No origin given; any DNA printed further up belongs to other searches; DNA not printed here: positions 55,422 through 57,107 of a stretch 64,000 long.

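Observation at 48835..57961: Gtr-like lipid-carrier glycan-modification locus with an added FAD-oxidoreductase/SDR pair, an ABC exporter and two polytopic paralogues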

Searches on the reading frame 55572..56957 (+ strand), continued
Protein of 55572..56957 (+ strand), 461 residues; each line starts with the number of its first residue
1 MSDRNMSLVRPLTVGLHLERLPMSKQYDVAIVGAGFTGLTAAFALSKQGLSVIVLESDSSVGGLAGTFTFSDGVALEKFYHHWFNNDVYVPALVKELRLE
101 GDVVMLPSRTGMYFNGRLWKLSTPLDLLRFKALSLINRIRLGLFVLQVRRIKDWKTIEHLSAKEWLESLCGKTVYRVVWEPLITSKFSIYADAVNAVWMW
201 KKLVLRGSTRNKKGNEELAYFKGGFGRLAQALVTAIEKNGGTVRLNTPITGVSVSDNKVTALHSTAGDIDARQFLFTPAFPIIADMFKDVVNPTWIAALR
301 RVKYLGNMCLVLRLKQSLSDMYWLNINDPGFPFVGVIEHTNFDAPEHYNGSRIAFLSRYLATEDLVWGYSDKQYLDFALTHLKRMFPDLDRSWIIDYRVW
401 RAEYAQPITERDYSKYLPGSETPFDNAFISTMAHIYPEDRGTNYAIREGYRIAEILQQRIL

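Call 36: search_protein_families(library=ncbifam, proteins=[L007:4292-5374:+, L007:5371-6180:+, L007:6213-7175:+, L007:7186-7953:+, L007:7962-8969:+, L007:10549-12363:+, L008:10344-12281:+, L009:10326-12641:+], max_evalue=0.001)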
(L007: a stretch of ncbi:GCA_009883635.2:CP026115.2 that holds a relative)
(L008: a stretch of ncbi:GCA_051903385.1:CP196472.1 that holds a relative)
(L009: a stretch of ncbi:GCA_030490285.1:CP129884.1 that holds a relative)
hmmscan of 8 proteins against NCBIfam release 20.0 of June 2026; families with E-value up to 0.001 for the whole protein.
L007:4292-5374:+ (360 aa): 20 families
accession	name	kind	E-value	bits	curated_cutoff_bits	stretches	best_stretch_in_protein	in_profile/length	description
TIGR02622.1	CDP_4_6_dhtase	equivalog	5.8e-131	436.8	278.45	1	12-354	3-351/352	CDP-glucose 4,6-dehydratase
TIGR01181.1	dTDP_gluc_dehyt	equivalog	4.5e-32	111.4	365.1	1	16-336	2-314/321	dTDP-glucose 4,6-dehydratase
TIGR01179.1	galE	equivalog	4e-22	78.5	262.3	1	15-333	1-325/332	UDP-glucose 4-epimerase GalE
TIGR04180.1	EDH_00030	hypoth_equivalog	1.1e-20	73.9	475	1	16-285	1-260/297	NAD-dependent 4,6-dehydratase LegB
NF007490.0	PRK10084.1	subfamily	3.5e-15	55.8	649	1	68-345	57-346/361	dTDP-glucose 4,6-dehydratase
NF007582.0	PRK10217.1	equivalog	2.1e-14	53.4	698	1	68-350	58-345/355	dTDP-glucose 4,6-dehydratase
TIGR01472.1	gmd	equivalog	7.2e-13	48.5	415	1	15-188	2-182/342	GDP-mannose 4,6-dehydratase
TIGR01214.1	rmlD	equivalog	8.3e-12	44.8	224.05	1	63-176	29-139/285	dTDP-4-dehydrorhamnose reductase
NF007956.0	PRK10675.1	subfamily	1.8e-11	43.8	394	1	15-332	2-328/338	UDP-glucose 4-epimerase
NF042423.1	oxyalk_red_Shew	equivalog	2.5e-09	36.6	580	1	13-173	8-157/331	2-alkyl-3-oxoalkanoate reductase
NF042422.1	oxyalk_red_OleD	equivalog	4.7e-08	32.8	580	1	15-172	2-150/329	2-alkyl-3-oxoalkanoate reductase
TIGR03466.1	HpnA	hypoth_equivalog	7.9e-08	31.6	367.65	1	15-176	2-156/327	hopanoid-associated sugar epimerase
TIGR03589.1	PseB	equivalog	6.4e-07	28.6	407.75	1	11-140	2-129/324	UDP-N-acetylglucosamine 4,6-dehydratase (inverting)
NF007440.0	PRK09987.1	equivalog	2.3e-06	27.1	308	1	64-179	34-146/299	dTDP-4-dehydrorhamnose reductase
TIGR04130.1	FnlA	equivalog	6.8e-06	25.2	730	1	66-141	57-130/337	UDP-N-acetylglucosamine 4,6-dehydratase/5-epimerase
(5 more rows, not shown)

L007:5371-6180:+ (269 aa): 0 families

L007:6213-7175:+ (320 aa): 9 families
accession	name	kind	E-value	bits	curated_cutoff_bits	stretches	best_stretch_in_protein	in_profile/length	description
NF047588.1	GlcsyltransPgfSStrep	equivalog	7.4e-54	183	500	1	8-310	3-305/308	glycosyltransferase PgfS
NF007986.1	PRK10714.1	equivalog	1.8e-38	132.3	529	1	6-311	6-312/316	undecaprenyl-phosphate 4-deoxy-4-formamido-L-arabinose transferase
TIGR04283.1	glyco_like_mftF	equivalog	3.9e-08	33.2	182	1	8-128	1-111/221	TIGR04283 family arsenosugar biosynthesis glycosyltransferase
TIGR03937.1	PgaC_IcaA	equivalog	4.4e-08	32.5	422.3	1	3-101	42-135/407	poly-beta-1,6-N-acetyl-D-glucosamine synthase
NF047683.1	TeichurnBiosyTuaG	equivalog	4e-06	26.6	400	1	1-118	1-113/252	teichuronic acid biosynthesis protein TuaG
NF041875.1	EPS_EpsD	equivalog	6.1e-06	25.9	370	1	9-126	2-115/325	exopolysaccharide biosynthesis glycosyltransferase EpsD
TIGR03965.1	mycofact_glyco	equivalog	0.00046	19.2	280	1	5-112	73-175/467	mycofactocin biosynthesis glycosyltransferase MftF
NF045692.1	OglycostaseCruG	equivalog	0.00065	18.7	600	0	5-109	40-145/386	2'-O-glycosyltransferase CruG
NF050050.1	ProtGlycPglI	equivalog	0.00082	18.8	500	0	34-124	25-116/306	GalNAc(5)-diNAcBac-PP-undecaprenol beta-1,3-glucosyltransferase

L007:7186-7953:+ (255 aa): 31 families (the best 25 are shown)
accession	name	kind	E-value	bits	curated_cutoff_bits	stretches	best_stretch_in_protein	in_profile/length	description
TIGR02623.1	G1P_cyt_trans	equivalog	1.6e-126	421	300.25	1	1-255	1-254/255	glucose-1-phosphate cytidylyltransferase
TIGR03992.1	Arch_glmU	subfamily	2.1e-25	89.4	292.1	1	1-207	1-183/393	bifunctional sugar-1-phosphate nucleotidylyltransferase/acetyltransferase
NF052502.1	man1P_GTase_Rv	exception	4.2e-25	88.3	440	1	2-232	2-216/352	mannose-1-phosphate guanylyltransferase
NF049965.1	GlMnHpPGnyltfHddC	equivalog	1.3e-22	80.6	300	1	1-198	1-173/221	D-glycero-D-manno-heptose 1-phosphate guanosyltransferase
NF041313.1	UDPGP_AglF_Halo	equivalog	5.3e-19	68.6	400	1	1-70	1-70/234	UTP--glucose-1-phosphate uridylyltransferase AglF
NF041173.1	Sug_nt_acttase_Thmprot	equivalog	1.6e-17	63.5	600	1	1-230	1-211/405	bifunctional sugar-1-phosphate nucleotidylyltransferase/acetyltransferase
NF045761.1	NAMPUrTaseMurU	equivalog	5.7e-17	62.3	250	1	1-62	1-62/226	N-acetylmuramate alpha-1-phosphate uridylyltransferase MurU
TIGR01208.1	rmlA_long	equivalog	3.8e-15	55.6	320.25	1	2-209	1-191/353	glucose-1-phosphate thymidylyltransferase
TIGR02091.1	glgC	equivalog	1.9e-13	50.2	424.9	1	2-181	2-179/364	glucose-1-phosphate adenylyltransferase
NF001947.0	PRK00725.1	subfamily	1.5e-12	47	470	1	3-181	19-196/426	glucose-1-phosphate adenylyltransferase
NF041135.1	IPPtranDIPPsyn_Thcocales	equivalog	3.4e-12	46.1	580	1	1-63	1-60/419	bifunctional L-myo-inositol-1-phosphate cytidylyltransferase/CDP-L-myo-inositol myo-inositolphosphotransferase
NF003670.0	PRK05293.1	equivalog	1.5e-11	43.9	470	1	3-181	7-184/382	glucose-1-phosphate adenylyltransferase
NF002023.0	PRK00844.1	subfamily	2e-10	40.1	458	1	3-182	9-185/408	glucose-1-phosphate adenylyltransferase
NF002772.0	PRK02862.1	equivalog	9.9e-09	34.4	537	1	3-181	6-182/429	glucose-1-phosphate adenylyltransferase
TIGR01099.1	galU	equivalog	4.4e-08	33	326.8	1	1-180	2-191/261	UTP--glucose-1-phosphate uridylyltransferase GalU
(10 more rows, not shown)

L007:7962-8969:+ (335 aa): 1 family
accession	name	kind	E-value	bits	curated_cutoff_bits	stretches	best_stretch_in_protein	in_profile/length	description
TIGR00374.1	TIGR00374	subfamily_domain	3.3e-22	79.3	43.2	1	21-322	3-309/323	flippase-like domain-containing protein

L007:10549-12363:+ (604 aa): 0 families

L008:10344-12281:+ (645 aa): 0 families

L009:10326-12641:+ (771 aa): 0 families

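Call 38: find_related_loci(query=window:55638-56957:+, collection=genome_contigs, flank=10000)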
Query window:55638-56957:+ (439 aa) in genome_contigs; peptide patterns used: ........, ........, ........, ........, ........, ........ (x = any residue, [..] = any of these).
599 stretches matched a pattern (row limit reached: there are more); 592 encode a relative of the query (tblastn E <= 1e-3); the best 80 are kept; 80 distinct loci.
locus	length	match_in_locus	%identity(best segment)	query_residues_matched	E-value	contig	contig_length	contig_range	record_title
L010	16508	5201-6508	75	3-438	0e+0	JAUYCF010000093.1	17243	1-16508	MAG: Thiobacillus sp. isolate C20_maxbin.005 C20_k141_478746, whole genome shotgun sequence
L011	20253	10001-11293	73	3-434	0e+0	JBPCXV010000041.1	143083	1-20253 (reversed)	MAG: Pseudohongiellaceae bacterium isolate MAG_seacave_92 S1Ck127_1340141, whole genome shotgun sequence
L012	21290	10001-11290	74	5-434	0e+0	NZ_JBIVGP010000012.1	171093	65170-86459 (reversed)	Pseudomonas sp. NPDC089752 NPDC089752_195_B10.ctg-0012, whole genome shotgun sequence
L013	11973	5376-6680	72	4-438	0e+0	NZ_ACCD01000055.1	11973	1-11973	Yersinia rohdei ATCC 43380 contig00233, whole genome shotgun sequence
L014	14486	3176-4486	73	2-438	0e+0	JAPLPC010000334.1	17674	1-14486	MAG: Hyphomicrobiales bacterium isolate LacPavin_0419_WC53_MAG_62_6 LacPavin_0419_WC53_scaffold_47939, whole genome shot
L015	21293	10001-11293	72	4-434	0e+0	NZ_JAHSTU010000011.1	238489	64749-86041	Pseudomonas azerbaijanoccidentalis strain SWRI74 11, whole genome shotgun sequence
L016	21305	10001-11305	71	4-438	0e+0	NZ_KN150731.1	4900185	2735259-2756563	Yersinia frederiksenii ATCC 33641 scaffold1, whole genome shotgun sequence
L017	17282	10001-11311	73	2-438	0e+0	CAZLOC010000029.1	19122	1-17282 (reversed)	MAG TPA_asm: uncultured Anaerolineaceae bacterium isolate binchicken_co234_131 genome assembly, contig: NODE_1512_length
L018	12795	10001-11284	72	4-431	0e+0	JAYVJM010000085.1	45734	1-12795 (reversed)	MAG: Cellvibrionales bacterium isolate GL53_Down_metabat_20 GL53_Down_metabat_20_84, whole genome shotgun sequence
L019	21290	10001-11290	73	3-432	0e+0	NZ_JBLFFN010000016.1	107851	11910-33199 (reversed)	Variovorax sp. DT-64 NODE_16_length_107851_cov_215.482658, whole genome shotgun sequence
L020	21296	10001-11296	72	3-434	0e+0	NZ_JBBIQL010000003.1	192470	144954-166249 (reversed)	MAG: Rheinheimera sp. isolate PBS170224_bin_325 NODE_28_length_192470_cov_7.210654, whole genome shotgun sequence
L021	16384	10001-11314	70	1-438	0e+0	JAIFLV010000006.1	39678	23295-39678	MAG: Rhodoferax sp. isolate bin_229 scaffold_1375, whole genome shotgun sequence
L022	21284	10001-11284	72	4-431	0e+0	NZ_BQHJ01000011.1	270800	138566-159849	Pseudomonas pseudonitroreducens strain BML-PP015 sequence11, whole genome shotgun sequence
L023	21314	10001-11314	69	1-438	0e+0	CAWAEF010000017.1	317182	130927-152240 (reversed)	MAG: uncultured Alphaproteobacteria bacterium isolate MFD04780.bin.2.148 genome assembly, contig: contig_56503, whole ge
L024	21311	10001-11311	69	3-439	0e+0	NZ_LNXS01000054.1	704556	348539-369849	Legionella anisa strain WA-316-C3 Lani_ctg054, whole genome shotgun sequence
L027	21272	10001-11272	74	4-427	0e+0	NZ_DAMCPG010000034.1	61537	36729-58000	MAG: Massilia sp. isolate CTOTU49950 NODE_65_length_61537_cov_7.597703, whole genome shotgun sequence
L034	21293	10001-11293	68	1-431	0e+0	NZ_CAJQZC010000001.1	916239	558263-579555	Paraburkholderia saeva strain LMG 31841 isolate LMG 31841, whole genome shotgun sequence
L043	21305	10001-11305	66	2-436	0e+0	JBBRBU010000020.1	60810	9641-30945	MAG: Lysobacterales bacterium isolate Co_metawrap_2359 Cmw_2359_k141_15768203_length_60810_cov_10.9980, whole genome sho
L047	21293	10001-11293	73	1-431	0e+0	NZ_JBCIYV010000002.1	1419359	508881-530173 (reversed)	Rhizobium sp. 0TCS1.26 NODE_2_length_1419359_cov_310.590286, whole genome shotgun sequence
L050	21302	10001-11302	68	1-434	0e+0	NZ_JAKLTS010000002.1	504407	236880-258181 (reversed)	Massilia sp. TS11 2, whole genome shotgun sequence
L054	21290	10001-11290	54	2-432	5e-163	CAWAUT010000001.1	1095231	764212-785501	MAG: uncultured Gammaproteobacteria bacterium isolate MFD09495.bin.3.69 genome assembly, contig: contig_114, whole genom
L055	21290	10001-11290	55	7-437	3e-161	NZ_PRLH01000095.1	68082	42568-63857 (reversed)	Cyanothece sp. BG0011 unitig_23, whole genome shotgun sequence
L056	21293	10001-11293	52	7-438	6e-159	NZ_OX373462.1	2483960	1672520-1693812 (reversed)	Cyanobacterium sp. uoEpiScrs1 isolate 25016 chromosome 1, complete sequence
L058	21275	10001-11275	53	7-432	5e-157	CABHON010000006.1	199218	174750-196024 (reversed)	MAG: uncultured Legionella sp. isolate Legionella_sp_nbed11b18 genome assembly, contig: NODE_173_length_199218_cov_15.01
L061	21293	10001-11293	51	7-438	2e-152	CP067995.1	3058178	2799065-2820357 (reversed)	MAG: cyanobacterium endosymbiont of Rhopalodia gibba isolate 17Bon1-SB chromosome, complete genome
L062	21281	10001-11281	50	7-434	1e-151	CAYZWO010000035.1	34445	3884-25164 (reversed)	MAG TPA_asm: uncultured bacterium isolate binchicken_co209_185 genome assembly, contig: NODE_985_length_34445_cov_4.8457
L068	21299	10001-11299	68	2-426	0e+0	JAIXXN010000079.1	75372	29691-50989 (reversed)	MAG: Oxalobacteraceae bacterium isolate D4_MAG_00054 pond_D4_MAG_00054_000000000071, whole genome shotgun sequence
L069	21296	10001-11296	51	2-434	1e-150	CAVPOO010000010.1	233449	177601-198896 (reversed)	MAG: uncultured Gammaproteobacteria bacterium isolate MFD09779.bin.2.228 genome assembly, contig: contig_22937, whole ge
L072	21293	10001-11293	50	7-438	2e-148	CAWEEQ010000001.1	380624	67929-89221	MAG: uncultured delta proteobacterium isolate MFD01138.bin.1.15 genome assembly, contig: contig_18839, whole genome shot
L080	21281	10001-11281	49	9-436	4e-146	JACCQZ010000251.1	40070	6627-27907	MAG: Gemmatimonadales bacterium isolate MGR_bin9 SD2897-2912_k127_3981326, whole genome shotgun sequence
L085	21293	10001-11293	50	7-438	3e-144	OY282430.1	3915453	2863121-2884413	MAG: uncultured Pseudomonadales bacterium genome assembly, chromosome: 1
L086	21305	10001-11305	49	1-436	3e-144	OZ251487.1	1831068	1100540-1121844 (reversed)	MAG: Gammaproteobacteria bacterium isolate 228f2a21-a95a-458e-8103-944e5a4c5d0e genome assembly, chromosome: 1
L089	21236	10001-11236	53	7-419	7e-143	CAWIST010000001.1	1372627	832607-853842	MAG: Candidatus Eremiobacteraeota bacterium isolate MFD09222.bin.2.84 genome assembly, contig: contig_109769, whole geno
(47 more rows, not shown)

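Call 46: search_protein_families(library=pfam, proteins=[L021:9604-9999:+, L050:13255-15213:+, L012:11392-13353:+, L047:11327-13627:+, L054:15117-17054:+, L058:13259-15112:-, L056:11360-13285:+, L069:11678-13327:+, L080:7220-8896:+, L016:6337-7185:+], max_evalue=0.01)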
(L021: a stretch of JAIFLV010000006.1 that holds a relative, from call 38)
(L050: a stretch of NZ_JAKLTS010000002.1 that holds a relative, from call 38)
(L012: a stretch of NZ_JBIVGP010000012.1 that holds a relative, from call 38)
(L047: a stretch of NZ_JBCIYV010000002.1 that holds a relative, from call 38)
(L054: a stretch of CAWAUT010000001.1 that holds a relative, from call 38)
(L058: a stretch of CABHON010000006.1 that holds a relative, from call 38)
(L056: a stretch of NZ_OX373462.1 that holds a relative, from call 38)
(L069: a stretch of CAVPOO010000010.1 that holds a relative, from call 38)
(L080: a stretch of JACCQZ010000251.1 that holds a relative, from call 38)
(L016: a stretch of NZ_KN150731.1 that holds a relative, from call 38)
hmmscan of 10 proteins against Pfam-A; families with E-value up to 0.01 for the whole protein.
L021:9604-9999:+ (131 aa): 1 family
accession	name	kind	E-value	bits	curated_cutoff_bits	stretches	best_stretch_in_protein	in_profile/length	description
PF04138.20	GtrA_DPMS_TM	-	9.5e-26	90.7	26.1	1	6-118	2-117/117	GtrA/DPMS, transmembrane domain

L050:13255-15213:+ (652 aa): 1 family
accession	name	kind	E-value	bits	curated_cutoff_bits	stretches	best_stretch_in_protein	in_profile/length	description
PF22895.2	DUF7024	-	0.0019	18.5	24.4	1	522-650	16-142/145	Domain of unknown function (DUF7024)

L012:11392-13353:+ (653 aa): 0 families

L047:11327-13627:+ (766 aa): 0 families

L054:15117-17054:+ (645 aa): 0 families

L058:13259-15112:- (617 aa): 1 family
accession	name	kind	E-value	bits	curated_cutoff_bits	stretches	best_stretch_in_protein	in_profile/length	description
PF11992.13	TgpA_N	-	0.0048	16.4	30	1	194-370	11-123/333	TgpA N-terminal domain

L056:11360-13285:+ (641 aa): 0 families

L069:11678-13327:+ (549 aa): 1 family
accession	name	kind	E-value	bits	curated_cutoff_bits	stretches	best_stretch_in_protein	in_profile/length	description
PF13231.12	PMT_2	-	5.5e-11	43.4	26.1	1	63-218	1-154/160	Dolichyl-phosphate-mannose-protein mannosyltransferase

L080:7220-8896:+ (558 aa): 0 families

L016:6337-7185:+ (282 aa): 2 families
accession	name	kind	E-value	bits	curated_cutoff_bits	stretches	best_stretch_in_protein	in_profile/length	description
PF01370.27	Epimerase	-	5.9e-12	45.9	20.9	1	10-206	2-238/240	NAD dependent epimerase/dehydratase family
PF01073.25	3Beta_HSD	-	0.0089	15.5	22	0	126-201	158-232/280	3-beta hydroxysteroid dehydrogenase/isomerase family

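Call 54: predict_structure(alignment_id=A2)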
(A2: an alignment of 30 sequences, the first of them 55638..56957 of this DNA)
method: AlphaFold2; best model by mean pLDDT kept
length: 439 residues; sequences in the alignment: 30
mean_pLDDT: 75.8   pTM: 0.74
mean pLDDT of the five models: 75.8, 71.8, 71.5, 70.0, 69.3
residues with pLDDT >= 90: 145; 70-90: 146; 50-70: 83; < 50: 65
segments of 3 or more residues with pLDDT < 50: 59-65, 82-101, 107-111, 164-167, 185-188, 193-200, 302-306, 318-321, 416-418
pLDDT, mean of each block of 10 residues (from residue 1): 87 93 96 92 82 70 50 68 39 33 50 67 72 64 78 76 50 59 51 45 77 93 95 96 94 94 94 93 89 72 54 56 67 85 94 92 86 92 80 85 91 58 86 93
secondary structure, 60 per line:
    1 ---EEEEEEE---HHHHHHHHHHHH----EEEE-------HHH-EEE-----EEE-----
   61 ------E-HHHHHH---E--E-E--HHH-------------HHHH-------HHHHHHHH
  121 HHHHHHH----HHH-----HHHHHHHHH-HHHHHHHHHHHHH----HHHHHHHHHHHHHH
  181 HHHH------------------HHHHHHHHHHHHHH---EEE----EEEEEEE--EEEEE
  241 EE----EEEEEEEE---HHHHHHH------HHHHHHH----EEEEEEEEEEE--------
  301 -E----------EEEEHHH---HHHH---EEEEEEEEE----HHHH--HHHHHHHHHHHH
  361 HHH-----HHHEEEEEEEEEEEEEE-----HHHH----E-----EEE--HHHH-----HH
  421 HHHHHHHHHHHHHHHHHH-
elements in order: E4-10 H14-25 E30-33 E45-47 E53-55 H69-74 H102-105 H113-127 H140-148 H150-162 H167-184 H203-216 E220-222 E227-233 E236-242 E247-254 H258-264 H271-277 E282-292 E313-316 H323-326 E330-338 H343-346 H349-363 E372-385 H391-394 E405-407 H410-413 H419-438

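Call 56: fold_search(model_id=the predicted structure, library=pdb)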
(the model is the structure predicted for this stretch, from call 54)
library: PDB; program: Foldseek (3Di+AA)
matches with E <= 10: 1981; with E <= 0.001: 1083
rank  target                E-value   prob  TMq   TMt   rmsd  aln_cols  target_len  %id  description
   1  5mog_A                2.0e-19  1.00  0.61  0.57  14.2       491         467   17  Oryza sativa phytoene desaturase inhibited by norflurazon (released 2017-07-12)
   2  5mog_E                3.5e-19  1.00  0.61  0.58  14.2       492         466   17  Oryza sativa phytoene desaturase inhibited by norflurazon (released 2017-07-12)
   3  5mog_B                4.1e-19  1.00  0.60  0.57  14.4       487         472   16  Oryza sativa phytoene desaturase inhibited by norflurazon (released 2017-07-12)
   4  5mog_C                4.9e-19  1.00  0.60  0.57  14.4       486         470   16  Oryza sativa phytoene desaturase inhibited by norflurazon (released 2017-07-12)
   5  3ka7                  1.8e-18  1.00  0.54  0.56  13.9       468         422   16  Crystal Structure of an oxidoreductase from Methanosarcina mazei. Northeast Structural Genomics Consortium target id MaR (released 2009-11-17)
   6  2ive_B                5.0e-18  1.00  0.55  0.54  14.8       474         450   18  Structure of protoporphyrinogen oxidase from Myxococcus xanthus (released 2006-10-17)
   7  2ive_A                5.9e-18  1.00  0.54  0.53  14.8       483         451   17  Structure of protoporphyrinogen oxidase from Myxococcus xanthus (released 2006-10-17)
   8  2ivd_B                1.1e-17  1.00  0.54  0.53  14.9       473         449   17  Structure of protoporphyrinogen oxidase from Myxococcus xanthus with acifluorfen (released 2006-10-17)
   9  9a78_B                6.3e-17  1.00  0.54  0.51  15.1       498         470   18  Integrative model of SYFB-CGOX by crosslinking MS and deep learning (released 2024-09-18)
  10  2ivd_A                1.2e-16  1.00  0.55  0.54  14.8       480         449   15  Structure of protoporphyrinogen oxidase from Myxococcus xanthus with acifluorfen (released 2006-10-17)
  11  1lv0                  4.3e-16  1.00  0.41  0.41  14.7       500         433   16  Crystal structure of the Rab effector guanine nucleotide dissociation inhibitor (GDI) in complex with a geranylgeranyl ( (released 2003-08-05)
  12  3lov                  5.1e-16  1.00  0.55  0.53  14.6       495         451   14  Crystal structure of Putative protoporphyrinogen oxidase (YP_001813199.1) from Exiguobacterium sp. 255-15 at 2.06 A reso (released 2010-02-23)
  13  6c87_A                5.4e-16  1.00  0.42  0.42  15.4       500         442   15  Crystal structure of rab gdp dissociation inhibitor alpha from Naegleria fowleri (released 2018-02-14)
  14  3i6d_A                6.1e-16  1.00  0.51  0.53  13.9       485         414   17  Crystal structure of PPO from bacillus subtilis with AF (released 2009-12-08)
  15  6c87_B                8.5e-16  1.00  0.43  0.43  15.3       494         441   15  Crystal structure of rab gdp dissociation inhibitor alpha from Naegleria fowleri (released 2018-02-14)
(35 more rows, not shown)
